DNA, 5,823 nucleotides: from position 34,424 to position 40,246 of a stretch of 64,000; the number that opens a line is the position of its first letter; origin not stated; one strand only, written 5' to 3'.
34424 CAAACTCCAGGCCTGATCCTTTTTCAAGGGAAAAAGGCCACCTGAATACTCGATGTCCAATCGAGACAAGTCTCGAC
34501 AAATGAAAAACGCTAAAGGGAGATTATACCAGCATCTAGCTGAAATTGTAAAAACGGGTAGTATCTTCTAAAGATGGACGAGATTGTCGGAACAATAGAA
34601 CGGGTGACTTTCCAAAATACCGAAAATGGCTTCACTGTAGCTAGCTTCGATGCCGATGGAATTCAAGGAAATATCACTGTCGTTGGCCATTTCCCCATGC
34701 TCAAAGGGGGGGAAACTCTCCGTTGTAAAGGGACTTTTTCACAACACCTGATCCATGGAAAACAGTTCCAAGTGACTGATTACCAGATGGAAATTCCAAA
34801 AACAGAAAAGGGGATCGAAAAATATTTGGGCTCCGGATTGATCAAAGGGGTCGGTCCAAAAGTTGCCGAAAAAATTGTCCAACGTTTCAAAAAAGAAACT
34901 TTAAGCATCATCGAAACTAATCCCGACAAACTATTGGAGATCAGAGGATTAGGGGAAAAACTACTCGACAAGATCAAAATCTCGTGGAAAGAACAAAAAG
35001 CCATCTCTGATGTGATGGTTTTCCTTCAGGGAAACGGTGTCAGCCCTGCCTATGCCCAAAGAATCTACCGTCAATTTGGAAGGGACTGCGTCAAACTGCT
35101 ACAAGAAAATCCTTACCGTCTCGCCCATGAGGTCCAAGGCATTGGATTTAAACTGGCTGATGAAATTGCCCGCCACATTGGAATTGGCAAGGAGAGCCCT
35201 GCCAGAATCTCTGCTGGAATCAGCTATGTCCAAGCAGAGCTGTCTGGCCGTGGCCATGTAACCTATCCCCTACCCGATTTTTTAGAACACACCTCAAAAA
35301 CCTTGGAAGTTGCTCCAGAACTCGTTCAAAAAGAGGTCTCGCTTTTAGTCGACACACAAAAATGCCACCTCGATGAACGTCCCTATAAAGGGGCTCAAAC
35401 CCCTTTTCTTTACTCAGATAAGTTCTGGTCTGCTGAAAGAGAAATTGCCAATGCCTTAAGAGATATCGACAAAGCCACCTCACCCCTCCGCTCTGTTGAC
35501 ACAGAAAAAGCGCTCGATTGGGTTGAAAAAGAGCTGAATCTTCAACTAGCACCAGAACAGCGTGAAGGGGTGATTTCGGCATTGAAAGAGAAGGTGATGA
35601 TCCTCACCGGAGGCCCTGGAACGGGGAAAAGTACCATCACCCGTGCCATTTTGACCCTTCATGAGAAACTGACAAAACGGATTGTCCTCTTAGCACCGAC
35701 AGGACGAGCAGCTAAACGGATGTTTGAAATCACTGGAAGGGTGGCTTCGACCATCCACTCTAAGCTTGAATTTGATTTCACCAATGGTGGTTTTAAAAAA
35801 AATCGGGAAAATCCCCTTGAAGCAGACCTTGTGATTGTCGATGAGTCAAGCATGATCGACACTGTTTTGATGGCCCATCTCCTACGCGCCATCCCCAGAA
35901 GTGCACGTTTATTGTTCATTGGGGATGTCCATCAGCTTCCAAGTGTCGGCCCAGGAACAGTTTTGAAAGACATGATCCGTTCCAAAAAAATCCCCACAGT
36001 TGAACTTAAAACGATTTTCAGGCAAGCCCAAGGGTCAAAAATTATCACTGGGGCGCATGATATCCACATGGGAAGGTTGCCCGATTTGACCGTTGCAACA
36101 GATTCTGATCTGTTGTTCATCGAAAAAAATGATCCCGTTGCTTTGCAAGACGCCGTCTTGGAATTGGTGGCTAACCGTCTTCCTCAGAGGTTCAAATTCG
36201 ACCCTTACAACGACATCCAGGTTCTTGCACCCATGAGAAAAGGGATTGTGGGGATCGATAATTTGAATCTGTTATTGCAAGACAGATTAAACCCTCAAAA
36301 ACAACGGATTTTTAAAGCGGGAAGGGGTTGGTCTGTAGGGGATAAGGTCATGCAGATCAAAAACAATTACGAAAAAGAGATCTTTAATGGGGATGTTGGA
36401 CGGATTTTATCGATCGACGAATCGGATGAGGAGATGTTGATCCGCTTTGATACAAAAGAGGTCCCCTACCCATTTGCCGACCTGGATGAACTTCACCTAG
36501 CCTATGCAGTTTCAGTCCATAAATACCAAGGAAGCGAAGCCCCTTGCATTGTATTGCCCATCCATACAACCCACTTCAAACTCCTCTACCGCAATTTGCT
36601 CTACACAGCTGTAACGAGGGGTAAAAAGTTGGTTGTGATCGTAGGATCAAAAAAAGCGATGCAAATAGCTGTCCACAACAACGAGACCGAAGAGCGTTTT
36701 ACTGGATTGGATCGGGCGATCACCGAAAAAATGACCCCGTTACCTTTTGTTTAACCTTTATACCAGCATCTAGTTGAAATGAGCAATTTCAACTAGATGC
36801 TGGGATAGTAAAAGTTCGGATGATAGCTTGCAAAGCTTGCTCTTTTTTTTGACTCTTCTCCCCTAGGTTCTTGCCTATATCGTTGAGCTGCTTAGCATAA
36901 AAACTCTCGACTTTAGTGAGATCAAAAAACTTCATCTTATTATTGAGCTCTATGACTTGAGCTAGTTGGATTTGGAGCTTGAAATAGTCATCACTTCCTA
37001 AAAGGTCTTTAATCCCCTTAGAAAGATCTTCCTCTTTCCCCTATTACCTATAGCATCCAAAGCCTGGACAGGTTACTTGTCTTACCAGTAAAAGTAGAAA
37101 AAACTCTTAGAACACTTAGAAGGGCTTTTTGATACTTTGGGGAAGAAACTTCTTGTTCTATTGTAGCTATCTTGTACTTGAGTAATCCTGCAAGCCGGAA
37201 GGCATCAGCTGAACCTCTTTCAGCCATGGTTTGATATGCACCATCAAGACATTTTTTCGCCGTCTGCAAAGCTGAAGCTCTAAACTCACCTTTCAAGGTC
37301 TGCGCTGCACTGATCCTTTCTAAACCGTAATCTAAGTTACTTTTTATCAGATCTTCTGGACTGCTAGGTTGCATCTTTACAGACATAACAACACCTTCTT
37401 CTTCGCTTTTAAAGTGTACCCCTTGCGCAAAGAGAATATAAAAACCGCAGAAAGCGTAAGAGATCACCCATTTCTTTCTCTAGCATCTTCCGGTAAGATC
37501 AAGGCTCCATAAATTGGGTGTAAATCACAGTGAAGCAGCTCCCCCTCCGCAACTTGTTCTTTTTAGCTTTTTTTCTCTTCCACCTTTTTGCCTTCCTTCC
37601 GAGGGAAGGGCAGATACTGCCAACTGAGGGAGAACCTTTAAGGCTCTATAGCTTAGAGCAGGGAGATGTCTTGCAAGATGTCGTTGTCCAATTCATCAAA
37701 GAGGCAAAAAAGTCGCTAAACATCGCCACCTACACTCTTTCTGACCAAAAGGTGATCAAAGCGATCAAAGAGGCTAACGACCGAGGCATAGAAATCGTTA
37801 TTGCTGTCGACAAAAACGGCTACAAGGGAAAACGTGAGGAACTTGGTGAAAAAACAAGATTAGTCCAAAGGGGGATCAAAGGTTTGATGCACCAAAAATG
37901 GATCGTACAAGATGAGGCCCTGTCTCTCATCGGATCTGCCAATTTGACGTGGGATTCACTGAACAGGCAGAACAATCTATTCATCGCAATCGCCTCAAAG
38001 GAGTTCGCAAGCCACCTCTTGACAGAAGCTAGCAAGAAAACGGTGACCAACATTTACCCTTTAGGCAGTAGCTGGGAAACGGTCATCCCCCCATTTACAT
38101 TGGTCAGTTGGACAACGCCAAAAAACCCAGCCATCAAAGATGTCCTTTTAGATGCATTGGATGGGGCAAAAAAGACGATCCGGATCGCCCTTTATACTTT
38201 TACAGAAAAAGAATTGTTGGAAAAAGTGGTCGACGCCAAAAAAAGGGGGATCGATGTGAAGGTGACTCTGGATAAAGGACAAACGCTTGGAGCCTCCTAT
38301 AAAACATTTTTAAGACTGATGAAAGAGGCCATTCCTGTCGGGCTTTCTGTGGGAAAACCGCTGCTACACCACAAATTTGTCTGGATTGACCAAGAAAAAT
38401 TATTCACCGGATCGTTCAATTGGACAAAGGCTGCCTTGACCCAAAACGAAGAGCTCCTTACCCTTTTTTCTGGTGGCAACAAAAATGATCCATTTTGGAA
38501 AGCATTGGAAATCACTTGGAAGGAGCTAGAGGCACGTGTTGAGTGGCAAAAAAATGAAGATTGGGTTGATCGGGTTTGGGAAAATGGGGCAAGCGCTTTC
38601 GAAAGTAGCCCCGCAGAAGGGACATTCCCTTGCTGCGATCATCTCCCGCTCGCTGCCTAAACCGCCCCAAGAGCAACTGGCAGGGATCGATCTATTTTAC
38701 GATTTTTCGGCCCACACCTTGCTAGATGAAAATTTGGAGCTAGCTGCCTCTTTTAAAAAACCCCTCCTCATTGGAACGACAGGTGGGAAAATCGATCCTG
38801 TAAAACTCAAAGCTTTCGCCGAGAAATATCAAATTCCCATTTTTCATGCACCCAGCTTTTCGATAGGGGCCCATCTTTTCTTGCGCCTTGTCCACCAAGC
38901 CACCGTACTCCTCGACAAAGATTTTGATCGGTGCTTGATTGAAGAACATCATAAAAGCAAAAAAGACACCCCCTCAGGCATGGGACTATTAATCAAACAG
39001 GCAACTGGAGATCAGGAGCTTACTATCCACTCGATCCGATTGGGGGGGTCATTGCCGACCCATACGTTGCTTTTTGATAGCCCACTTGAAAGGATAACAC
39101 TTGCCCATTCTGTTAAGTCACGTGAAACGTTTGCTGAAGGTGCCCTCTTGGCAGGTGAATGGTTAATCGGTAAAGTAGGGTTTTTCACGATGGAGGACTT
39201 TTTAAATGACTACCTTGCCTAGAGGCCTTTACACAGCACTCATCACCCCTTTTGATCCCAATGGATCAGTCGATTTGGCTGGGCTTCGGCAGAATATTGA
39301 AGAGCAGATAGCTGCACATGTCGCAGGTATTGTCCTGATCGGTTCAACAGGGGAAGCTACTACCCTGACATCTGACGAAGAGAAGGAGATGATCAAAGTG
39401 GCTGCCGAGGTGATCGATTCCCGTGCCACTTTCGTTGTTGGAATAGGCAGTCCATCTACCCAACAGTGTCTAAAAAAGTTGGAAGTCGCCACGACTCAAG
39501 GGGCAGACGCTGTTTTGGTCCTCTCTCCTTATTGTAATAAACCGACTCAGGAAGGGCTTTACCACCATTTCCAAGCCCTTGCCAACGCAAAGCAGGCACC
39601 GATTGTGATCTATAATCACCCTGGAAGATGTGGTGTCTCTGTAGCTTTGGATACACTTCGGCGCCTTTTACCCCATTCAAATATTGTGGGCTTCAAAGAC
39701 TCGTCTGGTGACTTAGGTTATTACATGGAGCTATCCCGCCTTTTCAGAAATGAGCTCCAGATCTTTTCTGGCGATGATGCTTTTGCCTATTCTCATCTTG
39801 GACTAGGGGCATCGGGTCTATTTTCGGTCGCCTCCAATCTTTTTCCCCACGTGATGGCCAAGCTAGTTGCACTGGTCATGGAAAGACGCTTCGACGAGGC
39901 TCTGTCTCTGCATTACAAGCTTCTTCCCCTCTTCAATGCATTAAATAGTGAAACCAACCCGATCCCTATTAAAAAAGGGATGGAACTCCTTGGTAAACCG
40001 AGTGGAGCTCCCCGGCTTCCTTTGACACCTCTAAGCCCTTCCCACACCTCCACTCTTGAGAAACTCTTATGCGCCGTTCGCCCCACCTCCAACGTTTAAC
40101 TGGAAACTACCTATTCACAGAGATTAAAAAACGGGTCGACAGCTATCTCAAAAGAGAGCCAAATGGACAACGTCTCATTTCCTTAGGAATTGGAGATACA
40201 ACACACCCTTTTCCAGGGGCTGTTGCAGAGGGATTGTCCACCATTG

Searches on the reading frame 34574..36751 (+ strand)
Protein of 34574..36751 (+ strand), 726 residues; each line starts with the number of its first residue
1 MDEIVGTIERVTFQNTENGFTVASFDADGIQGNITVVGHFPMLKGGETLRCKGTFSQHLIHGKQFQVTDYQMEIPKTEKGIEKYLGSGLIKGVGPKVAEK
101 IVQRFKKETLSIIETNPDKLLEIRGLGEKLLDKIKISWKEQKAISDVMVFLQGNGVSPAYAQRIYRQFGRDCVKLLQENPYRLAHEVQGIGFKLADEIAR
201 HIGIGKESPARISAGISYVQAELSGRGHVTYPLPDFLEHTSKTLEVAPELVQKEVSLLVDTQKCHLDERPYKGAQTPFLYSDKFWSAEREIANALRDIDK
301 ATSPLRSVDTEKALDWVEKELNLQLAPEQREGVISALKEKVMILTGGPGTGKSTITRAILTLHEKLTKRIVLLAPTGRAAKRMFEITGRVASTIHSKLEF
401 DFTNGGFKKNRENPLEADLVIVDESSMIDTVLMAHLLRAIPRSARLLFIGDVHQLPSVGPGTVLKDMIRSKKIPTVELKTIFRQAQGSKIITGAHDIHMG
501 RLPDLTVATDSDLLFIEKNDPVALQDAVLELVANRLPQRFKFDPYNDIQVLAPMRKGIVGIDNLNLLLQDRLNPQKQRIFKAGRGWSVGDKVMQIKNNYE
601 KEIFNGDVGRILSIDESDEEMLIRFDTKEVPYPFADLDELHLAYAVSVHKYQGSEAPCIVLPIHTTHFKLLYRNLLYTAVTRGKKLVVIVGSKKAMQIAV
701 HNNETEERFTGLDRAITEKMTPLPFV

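Call 72: search_protein_families(library=pfam, proteins=[window:34574-36751:+], max_evalue=0.001)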
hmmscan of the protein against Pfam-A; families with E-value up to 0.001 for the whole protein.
window:34574-36751:+ (726 aa): 16 families
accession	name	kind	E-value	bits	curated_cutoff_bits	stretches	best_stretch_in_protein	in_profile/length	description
PF13245.12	AAA_19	-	2.4e-43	148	25.1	1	329-460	1-134/134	AAA domain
PF13604.12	AAA_30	-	5.6e-40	137.6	27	1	324-504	1-176/191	AAA domain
PF14490.11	HHH_RecD2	-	4.3e-37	126.4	27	2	140-229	1-91/92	ATP-dependent RecD2 DNA helicase HHH domain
PF23139.1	OB_YrrC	-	3.7e-23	81.7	27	1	1-75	1-76/76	ATP-dependent DNA helicase YrrC, OB-fold domain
PF18335.7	SH3_13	-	3.1e-21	75.4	41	1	564-625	1-65/65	ATP-dependent RecD-like DNA helicase SH3 domain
PF13538.12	UvrD_C_2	-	8.8e-18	64.4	27.4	1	642-690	1-52/52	UvrD-like helicase C-terminal domain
PF14520.12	HHH_5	-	2.9e-11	44.1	27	1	90-140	7-57/57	Helix-hairpin-helix domain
PF01443.25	Viral_helicase1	-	2e-07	31.5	21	0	343-457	2-99/228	Viral superfamily 1 RNA helicase core domain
PF05127.21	NAT10_TcmA_helicase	-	3.5e-06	27.4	22.7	1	343-442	1-115/176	RNA cytidine acetyltransferase NAT10/TcmA, helicase domain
PF00270.35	DEAD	-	1.6e-05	25.2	26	1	327-472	2-146/167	DEAD/DEAH box helicase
PF02562.22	PhoH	-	1.8e-05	24.8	27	0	328-384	8-66/205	PhoH-like protein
PF13086.12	AAA_11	-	3.9e-05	24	27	0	327-379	4-64/257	AAA domain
PF05970.20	PIF1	-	0.00043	20.4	25.9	1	335-462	18-159/223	PIF1-like helicase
PF12836.13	HHH_3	-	0.00069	20.1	27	0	90-135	19-61/65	Helix-hairpin-helix motif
PF13401.12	AAA_22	-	0.00077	20.2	27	0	339-456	5-97/130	AAA domain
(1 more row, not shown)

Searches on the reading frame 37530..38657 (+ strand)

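Call 77: search_protein_families(library=pfam, proteins=[window:37530-38657:+], max_evalue=0.00001)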
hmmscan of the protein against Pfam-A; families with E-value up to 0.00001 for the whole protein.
window:37530-38657:+ (376 aa): 4 families
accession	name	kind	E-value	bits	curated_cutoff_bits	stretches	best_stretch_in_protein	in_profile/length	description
PF13091.12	PLDc_2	-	2.5e-45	154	27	2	206-325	1-127/132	PLD-like domain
PF07894.18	SACK1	-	1.1e-15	58.4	21.4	0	196-251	120-176/274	Scaffolding anchor of CK1 domain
PF00614.28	PLDc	-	9.1e-12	44.9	21.9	0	118-143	3-28/28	Phospholipase D Active site motif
PF13090.12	PP_kinase_C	-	5.4e-08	32.9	25.8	0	209-345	23-158/172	Polyphosphate kinase C-terminal domain 2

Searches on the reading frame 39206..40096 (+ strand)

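Call 77: search_protein_families(library=pfam, proteins=[window:39206-40096:+], max_evalue=0.00001)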
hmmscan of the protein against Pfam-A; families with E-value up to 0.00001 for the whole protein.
window:39206-40096:+ (297 aa): 1 family
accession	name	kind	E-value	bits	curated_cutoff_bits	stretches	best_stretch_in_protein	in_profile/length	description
PF00701.28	DHDPS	-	5.8e-77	258.7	22.1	1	6-288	3-286/289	Dihydrodipicolinate synthetase family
